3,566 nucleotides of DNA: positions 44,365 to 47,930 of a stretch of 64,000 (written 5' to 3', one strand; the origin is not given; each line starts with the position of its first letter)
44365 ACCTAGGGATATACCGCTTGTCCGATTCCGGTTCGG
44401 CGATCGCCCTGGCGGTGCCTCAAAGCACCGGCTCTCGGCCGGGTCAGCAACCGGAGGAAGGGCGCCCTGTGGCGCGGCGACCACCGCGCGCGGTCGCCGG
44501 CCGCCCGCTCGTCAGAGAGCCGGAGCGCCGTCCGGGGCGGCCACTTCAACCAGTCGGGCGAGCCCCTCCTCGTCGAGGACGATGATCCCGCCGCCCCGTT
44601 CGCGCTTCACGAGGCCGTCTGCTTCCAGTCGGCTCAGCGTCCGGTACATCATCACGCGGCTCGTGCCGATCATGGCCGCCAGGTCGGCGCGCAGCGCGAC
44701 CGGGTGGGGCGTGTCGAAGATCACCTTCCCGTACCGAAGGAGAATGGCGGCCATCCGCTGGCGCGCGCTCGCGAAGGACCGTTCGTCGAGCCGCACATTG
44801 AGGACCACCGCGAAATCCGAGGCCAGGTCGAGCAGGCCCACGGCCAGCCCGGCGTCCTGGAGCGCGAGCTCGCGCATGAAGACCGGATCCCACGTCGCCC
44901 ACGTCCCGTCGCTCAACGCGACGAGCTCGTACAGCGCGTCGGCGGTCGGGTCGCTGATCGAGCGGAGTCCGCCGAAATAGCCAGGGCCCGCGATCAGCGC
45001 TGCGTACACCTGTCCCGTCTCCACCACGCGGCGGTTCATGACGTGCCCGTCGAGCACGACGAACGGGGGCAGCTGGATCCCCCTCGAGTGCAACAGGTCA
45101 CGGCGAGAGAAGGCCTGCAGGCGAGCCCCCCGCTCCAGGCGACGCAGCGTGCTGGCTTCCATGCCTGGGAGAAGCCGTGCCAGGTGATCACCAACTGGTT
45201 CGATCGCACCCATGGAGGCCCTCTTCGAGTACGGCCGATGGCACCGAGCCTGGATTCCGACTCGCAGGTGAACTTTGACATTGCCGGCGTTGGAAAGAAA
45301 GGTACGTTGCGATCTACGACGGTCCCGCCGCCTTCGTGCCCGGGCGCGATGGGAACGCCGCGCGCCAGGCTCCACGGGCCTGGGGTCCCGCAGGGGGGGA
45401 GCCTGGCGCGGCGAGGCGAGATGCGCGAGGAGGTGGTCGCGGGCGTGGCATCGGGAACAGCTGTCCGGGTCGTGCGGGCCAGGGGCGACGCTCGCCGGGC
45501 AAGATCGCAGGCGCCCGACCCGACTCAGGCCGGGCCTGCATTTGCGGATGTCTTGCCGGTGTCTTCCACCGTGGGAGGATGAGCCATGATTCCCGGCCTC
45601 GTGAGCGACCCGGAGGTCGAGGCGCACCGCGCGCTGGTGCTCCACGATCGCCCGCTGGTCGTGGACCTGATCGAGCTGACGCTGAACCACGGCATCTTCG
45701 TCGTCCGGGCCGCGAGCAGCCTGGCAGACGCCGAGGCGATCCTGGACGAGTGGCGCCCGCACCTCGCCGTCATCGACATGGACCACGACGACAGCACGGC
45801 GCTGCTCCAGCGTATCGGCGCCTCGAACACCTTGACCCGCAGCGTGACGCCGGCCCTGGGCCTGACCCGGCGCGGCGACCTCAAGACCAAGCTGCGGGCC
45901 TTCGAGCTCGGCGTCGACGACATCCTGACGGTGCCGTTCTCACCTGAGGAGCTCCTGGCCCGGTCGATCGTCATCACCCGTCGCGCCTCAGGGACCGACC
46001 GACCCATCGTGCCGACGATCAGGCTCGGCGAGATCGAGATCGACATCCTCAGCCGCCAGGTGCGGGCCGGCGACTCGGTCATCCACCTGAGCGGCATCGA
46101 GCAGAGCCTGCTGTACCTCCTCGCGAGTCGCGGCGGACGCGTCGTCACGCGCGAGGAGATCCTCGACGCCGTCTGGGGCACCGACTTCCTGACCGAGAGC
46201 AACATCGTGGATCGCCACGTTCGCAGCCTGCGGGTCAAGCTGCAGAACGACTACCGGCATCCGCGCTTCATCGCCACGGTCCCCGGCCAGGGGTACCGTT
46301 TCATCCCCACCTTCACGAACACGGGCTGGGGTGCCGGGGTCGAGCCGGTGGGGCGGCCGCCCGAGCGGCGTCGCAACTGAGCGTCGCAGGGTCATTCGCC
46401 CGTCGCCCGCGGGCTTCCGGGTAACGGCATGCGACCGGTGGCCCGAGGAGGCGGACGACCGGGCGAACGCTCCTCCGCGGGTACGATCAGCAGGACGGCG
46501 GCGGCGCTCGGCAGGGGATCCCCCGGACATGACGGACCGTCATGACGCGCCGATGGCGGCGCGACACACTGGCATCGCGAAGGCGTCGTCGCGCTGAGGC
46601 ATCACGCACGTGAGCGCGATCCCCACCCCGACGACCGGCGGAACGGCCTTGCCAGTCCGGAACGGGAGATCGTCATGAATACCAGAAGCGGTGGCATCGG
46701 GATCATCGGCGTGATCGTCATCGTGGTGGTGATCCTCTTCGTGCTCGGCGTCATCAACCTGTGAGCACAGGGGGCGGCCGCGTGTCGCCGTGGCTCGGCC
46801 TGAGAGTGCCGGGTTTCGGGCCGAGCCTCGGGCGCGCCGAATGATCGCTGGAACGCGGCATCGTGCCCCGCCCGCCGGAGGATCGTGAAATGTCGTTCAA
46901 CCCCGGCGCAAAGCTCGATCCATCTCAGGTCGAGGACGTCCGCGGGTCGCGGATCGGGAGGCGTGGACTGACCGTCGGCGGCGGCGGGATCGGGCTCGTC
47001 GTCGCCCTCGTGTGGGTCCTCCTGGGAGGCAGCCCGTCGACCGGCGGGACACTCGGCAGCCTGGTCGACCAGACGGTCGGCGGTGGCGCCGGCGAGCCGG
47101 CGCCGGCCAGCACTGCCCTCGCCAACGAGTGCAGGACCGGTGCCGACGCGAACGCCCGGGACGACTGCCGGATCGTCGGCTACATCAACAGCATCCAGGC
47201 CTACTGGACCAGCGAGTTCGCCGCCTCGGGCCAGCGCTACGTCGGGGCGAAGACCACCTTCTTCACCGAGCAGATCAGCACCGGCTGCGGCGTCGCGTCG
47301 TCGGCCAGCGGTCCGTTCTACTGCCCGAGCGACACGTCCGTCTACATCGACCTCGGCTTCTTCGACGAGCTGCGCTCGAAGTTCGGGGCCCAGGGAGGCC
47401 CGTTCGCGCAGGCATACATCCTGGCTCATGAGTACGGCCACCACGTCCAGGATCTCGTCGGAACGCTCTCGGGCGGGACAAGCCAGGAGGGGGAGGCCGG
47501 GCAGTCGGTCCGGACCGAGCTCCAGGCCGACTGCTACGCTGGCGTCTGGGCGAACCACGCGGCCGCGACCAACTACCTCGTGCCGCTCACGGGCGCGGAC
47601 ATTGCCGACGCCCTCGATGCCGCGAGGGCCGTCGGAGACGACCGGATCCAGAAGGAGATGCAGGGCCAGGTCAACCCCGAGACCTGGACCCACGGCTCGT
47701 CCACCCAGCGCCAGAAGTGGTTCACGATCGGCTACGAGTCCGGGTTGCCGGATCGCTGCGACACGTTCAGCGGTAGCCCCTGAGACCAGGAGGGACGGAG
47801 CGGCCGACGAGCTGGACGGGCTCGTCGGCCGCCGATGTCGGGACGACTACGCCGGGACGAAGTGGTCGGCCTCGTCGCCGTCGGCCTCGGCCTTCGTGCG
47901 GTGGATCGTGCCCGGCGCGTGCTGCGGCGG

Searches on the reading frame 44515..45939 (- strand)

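Call 67: search_protein_families(library=pfam, proteins=[window:44515-45939:-], max_evalue=0.0001)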
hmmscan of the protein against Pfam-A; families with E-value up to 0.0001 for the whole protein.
window:44515-45939:- (475 aa): 1 family
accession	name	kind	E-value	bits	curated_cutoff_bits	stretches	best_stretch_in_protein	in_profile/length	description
PF13545.12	HTH_Crp_2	-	5.2e-13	49.2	27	1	394-463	1-70/70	Crp-like helix-turn-helix domain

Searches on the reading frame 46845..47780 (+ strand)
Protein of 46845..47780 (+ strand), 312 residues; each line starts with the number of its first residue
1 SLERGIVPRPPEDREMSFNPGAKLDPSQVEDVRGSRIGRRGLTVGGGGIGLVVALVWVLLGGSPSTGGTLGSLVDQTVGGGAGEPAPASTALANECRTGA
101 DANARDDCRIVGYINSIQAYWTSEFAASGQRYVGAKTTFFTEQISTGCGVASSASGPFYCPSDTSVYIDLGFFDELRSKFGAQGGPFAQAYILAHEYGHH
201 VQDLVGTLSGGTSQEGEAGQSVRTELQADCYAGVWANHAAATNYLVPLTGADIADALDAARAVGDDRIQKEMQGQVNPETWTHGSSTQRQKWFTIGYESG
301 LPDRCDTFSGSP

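Call 67: search_protein_families(library=pfam, proteins=[window:46845-47780:+], max_evalue=0.0001)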
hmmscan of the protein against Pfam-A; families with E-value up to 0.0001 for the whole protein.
window:46845-47780:+ (312 aa): 1 family
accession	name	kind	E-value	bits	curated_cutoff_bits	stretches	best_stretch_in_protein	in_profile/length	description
PF04228.19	Zn_peptidase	-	2.4e-72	244.3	23.2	1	28-308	11-290/290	Putative neutral zinc metallopeptidase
